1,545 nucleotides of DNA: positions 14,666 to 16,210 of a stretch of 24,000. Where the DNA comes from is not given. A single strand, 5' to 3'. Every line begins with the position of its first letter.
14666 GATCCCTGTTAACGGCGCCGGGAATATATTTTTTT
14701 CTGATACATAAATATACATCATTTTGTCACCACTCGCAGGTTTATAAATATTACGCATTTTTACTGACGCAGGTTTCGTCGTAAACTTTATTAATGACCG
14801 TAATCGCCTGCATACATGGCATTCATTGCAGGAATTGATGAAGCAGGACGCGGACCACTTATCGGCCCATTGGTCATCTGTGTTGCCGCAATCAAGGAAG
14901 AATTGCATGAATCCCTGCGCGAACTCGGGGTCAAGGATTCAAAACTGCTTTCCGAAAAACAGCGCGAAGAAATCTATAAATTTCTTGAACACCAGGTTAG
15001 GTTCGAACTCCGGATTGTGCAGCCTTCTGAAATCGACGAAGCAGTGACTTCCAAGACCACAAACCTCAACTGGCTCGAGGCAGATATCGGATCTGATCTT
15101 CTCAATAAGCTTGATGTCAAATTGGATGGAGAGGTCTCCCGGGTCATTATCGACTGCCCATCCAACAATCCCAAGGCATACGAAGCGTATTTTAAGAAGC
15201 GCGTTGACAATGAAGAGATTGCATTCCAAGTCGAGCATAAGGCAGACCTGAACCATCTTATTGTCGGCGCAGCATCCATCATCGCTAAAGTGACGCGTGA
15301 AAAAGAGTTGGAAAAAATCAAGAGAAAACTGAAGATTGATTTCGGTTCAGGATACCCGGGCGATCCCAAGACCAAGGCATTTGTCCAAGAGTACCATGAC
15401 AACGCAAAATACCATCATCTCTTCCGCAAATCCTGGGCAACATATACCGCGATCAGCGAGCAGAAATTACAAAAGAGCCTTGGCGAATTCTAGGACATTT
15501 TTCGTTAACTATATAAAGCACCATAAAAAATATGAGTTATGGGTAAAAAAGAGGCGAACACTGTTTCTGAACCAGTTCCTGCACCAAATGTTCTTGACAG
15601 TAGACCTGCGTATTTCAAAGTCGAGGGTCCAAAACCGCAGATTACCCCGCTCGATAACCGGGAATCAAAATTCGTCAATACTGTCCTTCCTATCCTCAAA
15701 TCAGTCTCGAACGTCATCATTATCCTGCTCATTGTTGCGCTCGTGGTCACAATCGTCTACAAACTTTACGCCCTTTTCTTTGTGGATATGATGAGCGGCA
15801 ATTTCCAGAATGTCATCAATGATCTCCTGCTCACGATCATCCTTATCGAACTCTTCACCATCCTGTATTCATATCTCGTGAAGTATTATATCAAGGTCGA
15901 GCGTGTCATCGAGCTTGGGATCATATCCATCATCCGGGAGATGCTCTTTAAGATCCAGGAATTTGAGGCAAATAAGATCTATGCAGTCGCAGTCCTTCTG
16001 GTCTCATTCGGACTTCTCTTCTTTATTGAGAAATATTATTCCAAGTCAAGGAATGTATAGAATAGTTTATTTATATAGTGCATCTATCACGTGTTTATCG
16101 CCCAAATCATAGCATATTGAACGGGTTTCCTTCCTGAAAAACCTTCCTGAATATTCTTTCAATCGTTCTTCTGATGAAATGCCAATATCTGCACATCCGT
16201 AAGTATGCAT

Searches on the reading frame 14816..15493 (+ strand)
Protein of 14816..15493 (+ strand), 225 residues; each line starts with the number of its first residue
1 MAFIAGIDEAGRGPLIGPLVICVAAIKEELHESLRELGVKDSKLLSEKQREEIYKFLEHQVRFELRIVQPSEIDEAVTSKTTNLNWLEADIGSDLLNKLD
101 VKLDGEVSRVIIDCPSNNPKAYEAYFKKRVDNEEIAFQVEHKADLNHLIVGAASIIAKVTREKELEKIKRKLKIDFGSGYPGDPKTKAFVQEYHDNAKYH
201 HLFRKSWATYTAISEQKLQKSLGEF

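Call 4: search_protein_families(library=pfam, proteins=[window:14816-15493:+], max_evalue=1)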
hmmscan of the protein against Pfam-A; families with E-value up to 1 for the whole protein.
window:14816-15493:+ (225 aa): 1 family
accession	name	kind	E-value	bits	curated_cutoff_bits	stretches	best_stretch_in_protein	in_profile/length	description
PF01351.25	RNase_HII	-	9.1e-46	156.7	25.8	1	5-209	1-198/199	Ribonuclease HII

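Call 14: find_related_loci(query=window:14816-15493:+, collection=genome_contigs, flank=10000)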
Query window:14816-15493:+ (225 aa) in genome_contigs; peptide patterns used: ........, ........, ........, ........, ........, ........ (x = any residue, [..] = any of these).
600 stretches matched a pattern (row limit reached: there are more); 103 encode a relative of the query (tblastn E <= 1e-3); the best 80 are kept; 80 distinct loci.
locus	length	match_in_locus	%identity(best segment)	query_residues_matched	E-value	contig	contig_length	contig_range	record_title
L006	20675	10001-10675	82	1-225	4e-125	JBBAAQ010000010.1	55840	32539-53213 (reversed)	MAG: Candidatus Woesearchaeota archaeon isolate SO_2017_GW3_46 scaffold_488_c1_OW296A_2017, whole genome shotgun sequenc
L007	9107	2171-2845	68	1-225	1e-97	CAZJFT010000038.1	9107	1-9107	MAG TPA_asm: uncultured Methanosarcinales archaeon isolate binchicken_co22_118 genome assembly, contig: NODE_7598_length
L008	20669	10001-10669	65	3-225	3e-89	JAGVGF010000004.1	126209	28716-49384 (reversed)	MAG: archaeon isolate DeMMO2_15 c_000000072921, whole genome shotgun sequence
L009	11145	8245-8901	60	3-222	4e-86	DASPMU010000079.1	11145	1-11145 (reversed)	MAG TPA_asm: Alphaproteobacteria bacterium isolate SMAG_U12101 k141_457782, whole genome shotgun sequence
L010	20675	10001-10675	62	1-225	4e-86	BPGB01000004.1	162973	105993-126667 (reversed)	MAG: Candidatus Woesearchaeota archaeon KatS3mg002 DNA, contig_15588, whole genome shotgun sequence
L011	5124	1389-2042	50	1-225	4e-70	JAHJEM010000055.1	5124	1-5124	MAG: Nanoarchaeota archaeon isolate Modern_marine_glass_biofilm.mb.128 Modern_marine_gla.mb.128_k141_476979, whole genom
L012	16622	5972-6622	50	1-225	7e-70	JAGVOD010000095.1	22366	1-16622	MAG: archaeon isolate DeMMO3_27 c_000000034573, whole genome shotgun sequence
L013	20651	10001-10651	52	1-225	6e-69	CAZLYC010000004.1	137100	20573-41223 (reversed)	MAG TPA_asm: uncultured Methanosarcinales archaeon isolate SRP319275_co4_32 genome assembly, contig: NODE_56_length_1371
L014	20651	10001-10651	51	1-225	2e-68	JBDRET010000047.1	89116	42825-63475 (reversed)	MAG: Candidatus Woesearchaeota archaeon isolate MEGAHIT-group-1.33 k141_13811550, whole genome shotgun sequence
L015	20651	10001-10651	49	1-225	1e-67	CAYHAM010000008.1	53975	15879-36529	MAG TPA_asm: uncultured Methanosarcinales archaeon isolate ERP119294_co1_446 genome assembly, contig: NODE_592_length_53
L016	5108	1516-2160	49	1-225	2e-67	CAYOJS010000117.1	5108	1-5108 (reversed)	MAG TPA_asm: uncultured Methanosarcinales archaeon isolate SRP050083_co3_649 genome assembly, contig: NODE_21916_length_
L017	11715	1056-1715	50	3-225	2e-67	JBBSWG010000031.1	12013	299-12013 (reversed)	MAG: Nanoarchaeota archaeon isolate H51-bin332_1 H51_bin332_1_000000000031, whole genome shotgun sequence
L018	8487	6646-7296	50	1-225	3e-67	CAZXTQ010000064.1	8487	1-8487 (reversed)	MAG TPA_asm: uncultured Methanosarcinales archaeon isolate SRP141376_co3_431 genome assembly, contig: NODE_22566_length_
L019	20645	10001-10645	52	4-225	2e-66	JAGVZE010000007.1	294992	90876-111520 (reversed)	Candidatus Woesearchaeota archaeon isolate RIFCSPLOWO2_12_FULL_46_25 rifcsplowo2_12_scaffold_9, whole genome shotgun seq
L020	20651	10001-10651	48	1-225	3e-66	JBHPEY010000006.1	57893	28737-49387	Nanoarchaeota archaeon isolate SAG AM-311-I03 NODE_6_length_57893_cov_28.129673, whole genome shotgun sequence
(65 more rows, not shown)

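Call 22: search_protein_families(library=pfam, proteins=[L006:11369-12070:-, L006:12075-12671:-, L008:12562-13287:-, L008:12179-12559:-, L008:11185-12108:-], max_evalue=1)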
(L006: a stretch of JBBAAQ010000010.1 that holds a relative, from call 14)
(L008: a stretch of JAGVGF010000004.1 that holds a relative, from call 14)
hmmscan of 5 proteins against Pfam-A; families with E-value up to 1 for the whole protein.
L006:11369-12070:- (233 aa): 0 families

L006:12075-12671:- (198 aa): 0 families

L008:12562-13287:- (241 aa): 0 families

L008:12179-12559:- (126 aa): 0 families

L008:11185-12108:- (307 aa): 8 families
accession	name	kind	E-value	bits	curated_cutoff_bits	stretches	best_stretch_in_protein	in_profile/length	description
PF04773.18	FecR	-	9.8e-09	36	24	1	95-181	8-97/97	FecR protein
PF10140.15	YukC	-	0.0026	17.2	27.4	1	15-54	174-215/357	WXG100 protein secretion system (Wss), protein YukC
PF07850.20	Renin_r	-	0.013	16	27.8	1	10-52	13-55/79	Renin receptor-like transmembrane spanning segment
PF11467.13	LEDGF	-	0.02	15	26.3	1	222-259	69-106/120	Lens epithelium-derived growth factor (LEDGF)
PF06781.17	CrgA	-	0.041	14.5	24.8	1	10-85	15-84/89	Cell division protein CrgA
PF04478.17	Mid2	-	0.05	13.8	23.2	1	13-53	28-70/150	Mid2 like cell wall stress sensor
PF12245.14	Big_3_2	-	0.089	13.4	23.3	1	193-269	13-88/122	Bacterial Ig-like domain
PF09548.15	Spore_III_AB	-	0.15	12.5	32.5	1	11-46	135-170/170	Stage III sporulation protein AB (spore_III_AB)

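Call 36: search_solved_structures(query=L006:11369-12070:-, max_evalue=10)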
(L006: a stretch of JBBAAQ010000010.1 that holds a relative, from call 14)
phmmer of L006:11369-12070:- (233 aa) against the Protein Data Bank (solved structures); distinct sequences matched with E-value up to 10: 0.

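Call 37: search_solved_structures(query=L008:12562-13287:-, max_evalue=10)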
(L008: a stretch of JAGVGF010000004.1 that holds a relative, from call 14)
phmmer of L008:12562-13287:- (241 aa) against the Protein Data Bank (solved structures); distinct sequences matched with E-value up to 10: 1.
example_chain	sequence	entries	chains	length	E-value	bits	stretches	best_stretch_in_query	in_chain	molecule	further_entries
1wf6_A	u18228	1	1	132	1.3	11.8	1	66-159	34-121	Similar to S.pombe -rad4+/cut5+product (A40727)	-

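Call 48: search_solved_structures(query=A3, max_evalue=10, show_alignments=2)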
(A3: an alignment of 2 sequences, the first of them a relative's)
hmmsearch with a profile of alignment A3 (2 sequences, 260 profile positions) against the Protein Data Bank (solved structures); distinct sequences matched with E-value up to 10: 1.
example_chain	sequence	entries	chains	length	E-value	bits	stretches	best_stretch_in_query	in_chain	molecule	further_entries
6s6b_H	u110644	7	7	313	0.035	17.1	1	73-166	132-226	CRISPR-associated protein, Cmr3 family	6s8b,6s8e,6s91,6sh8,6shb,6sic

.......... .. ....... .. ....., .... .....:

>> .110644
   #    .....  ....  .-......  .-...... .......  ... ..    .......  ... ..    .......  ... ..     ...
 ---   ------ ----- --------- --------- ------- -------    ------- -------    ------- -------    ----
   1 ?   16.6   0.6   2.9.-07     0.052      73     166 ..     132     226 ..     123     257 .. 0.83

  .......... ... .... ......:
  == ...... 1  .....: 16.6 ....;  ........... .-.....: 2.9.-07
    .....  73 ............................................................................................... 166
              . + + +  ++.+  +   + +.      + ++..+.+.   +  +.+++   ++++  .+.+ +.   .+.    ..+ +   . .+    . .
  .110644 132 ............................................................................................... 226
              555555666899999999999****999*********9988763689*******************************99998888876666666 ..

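Call 53: search_protein_families(library=pfam, alignment_id=A4, max_evalue=0.001)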
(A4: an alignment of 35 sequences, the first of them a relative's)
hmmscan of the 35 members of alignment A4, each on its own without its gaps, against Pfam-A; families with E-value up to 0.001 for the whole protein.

A. member 1, L007:2871-3521:+ (217 aa): 3 families
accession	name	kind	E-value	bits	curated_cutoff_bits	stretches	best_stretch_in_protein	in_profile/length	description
PF13529.12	Peptidase_C39_2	-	2.1e-10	41.8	24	1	3-176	1-142/143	Peptidase_C39 like family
PF03412.21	Peptidase_C39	-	4.2e-10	40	22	1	9-75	5-71/133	Peptidase C39 family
PF09778.15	Guanylate_cyc_2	-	0.00058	19.7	28.1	0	8-45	4-40/212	Guanylylate cyclase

B. families by the number of members that match (of 35 scanned): 36 families (the first 25 are shown)
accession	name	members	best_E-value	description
PF02896.24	PEP-utilizers_C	2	1.9e-84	PEP-utilising enzyme, PEP-binding domain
PF01326.24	PPDK_N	2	2.3e-58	Pyruvate phosphate dikinase, AMP/ATP-binding domain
PF02535.28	Zip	2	5.9e-47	ZIP Zinc transporter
PF00639.27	Rotamase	2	2.3e-25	PPIC-type PPIASE domain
PF00391.29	PEP-utilizers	2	3.4e-25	PEP-utilising enzyme, mobile domain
PF13616.12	Rotamase_3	2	9e-25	PPIC-type PPIASE domain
PF13145.12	Rotamase_2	2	1.6e-11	PPIC-type PPIASE domain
PF13529.12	Peptidase_C39_2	2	1.8e-10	Peptidase_C39 like family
PF03412.21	Peptidase_C39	2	2.4e-10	Peptidase C39 family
PF00291.31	PALP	1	1e-75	Pyridoxal-phosphate dependent enzyme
PF02897.21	Peptidase_S9_N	1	4.5e-56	Prolyl oligopeptidase, N-terminal beta-propeller domain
PF02592.20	Vut_1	1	1.4e-55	Putative vitamin uptake transporter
PF00326.27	Peptidase_S9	1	2.9e-53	Prolyl oligopeptidase family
PF13229.12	Beta_helix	1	5.1e-39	Right handed beta helix region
PF05048.19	NosD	1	2.5e-26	Periplasmic copper-binding protein (NosD)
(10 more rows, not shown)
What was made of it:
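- The RNase HII-SMC junction in other Woesearchaeota holds PPDK, ZIP transporter, PPIase, peptidase C39 and similar genes (call 53).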

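Call 86: find_related_loci(query=A3, collection=viral_contigs, flank=5000)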
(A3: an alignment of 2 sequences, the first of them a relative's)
Query A3 (233 aa) in viral_contigs; peptide patterns used: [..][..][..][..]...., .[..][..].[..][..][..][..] (x = any residue, [..] = any of these).
101 stretches matched a pattern, but none encodes a relative of the query by tblastn (E <= 1e-3).

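Call 89: search_protein_families(library=padloc, proteins=[L006:11369-12070:-, L008:12562-13287:-, L008:12179-12559:-, L006:12075-12671:-], max_evalue=10)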
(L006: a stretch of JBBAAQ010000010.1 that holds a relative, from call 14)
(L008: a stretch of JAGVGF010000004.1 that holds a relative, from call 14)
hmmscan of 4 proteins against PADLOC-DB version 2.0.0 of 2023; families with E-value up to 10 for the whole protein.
L006:11369-12070:- (233 aa): 0 families

L008:12562-13287:- (241 aa): 0 families

L008:12179-12559:- (126 aa): 0 families

L006:12075-12671:- (198 aa): 0 families
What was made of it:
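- On Known anti-phage defence systems (PADLOC-DB v2): The slot proteins of the relatives have none at E <= 10 (call 89).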

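Call 90: search_protein_families(library=ncbifam, proteins=[L006:11369-12070:-, L008:12562-13287:-, L008:12179-12559:-, L006:12075-12671:-], max_evalue=10)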
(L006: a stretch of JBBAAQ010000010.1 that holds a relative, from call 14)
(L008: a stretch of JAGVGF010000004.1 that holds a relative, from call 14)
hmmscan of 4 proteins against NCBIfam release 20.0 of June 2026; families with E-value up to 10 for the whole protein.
L006:11369-12070:- (233 aa): 0 families

L008:12562-13287:- (241 aa): 0 families

L008:12179-12559:- (126 aa): 0 families

L006:12075-12671:- (198 aa): 0 families
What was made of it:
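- The NTase reading of the relatives' protein is motif-only, with no Pfam, NCBIfam or PDB support (calls 22, 36, 37, 48, 90).
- Tried and rejected: They also gave nothing for the slot proteins of L006 and L008 (calls 22, 89, 90).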

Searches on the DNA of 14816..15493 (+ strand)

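Call 72: search_rna_families(source=L008, start=13300, end=13650, threshold=evalue, max_evalue=1)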
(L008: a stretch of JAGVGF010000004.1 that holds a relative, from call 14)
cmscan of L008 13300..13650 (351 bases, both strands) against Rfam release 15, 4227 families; matches with E-value up to 1: 0.
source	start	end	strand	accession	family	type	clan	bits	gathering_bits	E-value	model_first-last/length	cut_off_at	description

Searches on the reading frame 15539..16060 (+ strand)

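Call 4: search_protein_families(library=pfam, proteins=[window:15539-16060:+], max_evalue=1)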
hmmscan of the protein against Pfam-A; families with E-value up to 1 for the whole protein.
window:15539-16060:+ (173 aa): 1 family
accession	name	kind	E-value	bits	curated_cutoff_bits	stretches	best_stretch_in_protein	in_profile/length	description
PF06146.17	PsiE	-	1.2e-11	45.2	23.9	1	54-166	3-119/122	Phosphate-starvation-inducible E family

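Call 6: search_protein_families(library=ncbifam, proteins=[window:15539-16060:+], max_evalue=1)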
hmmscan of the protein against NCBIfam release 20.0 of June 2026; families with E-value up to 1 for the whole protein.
window:15539-16060:+ (173 aa): 2 families
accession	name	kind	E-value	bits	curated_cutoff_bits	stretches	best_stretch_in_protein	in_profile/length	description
NF002763.0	PRK02833.1-1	equivalog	0.00011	22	138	1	45-165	7-131/143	phosphate-starvation-inducible protein PsiE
NF002765.0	PRK02833.1-3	equivalog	0.053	13.6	145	1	42-161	4-126/136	phosphate-starvation-inducible protein PsiE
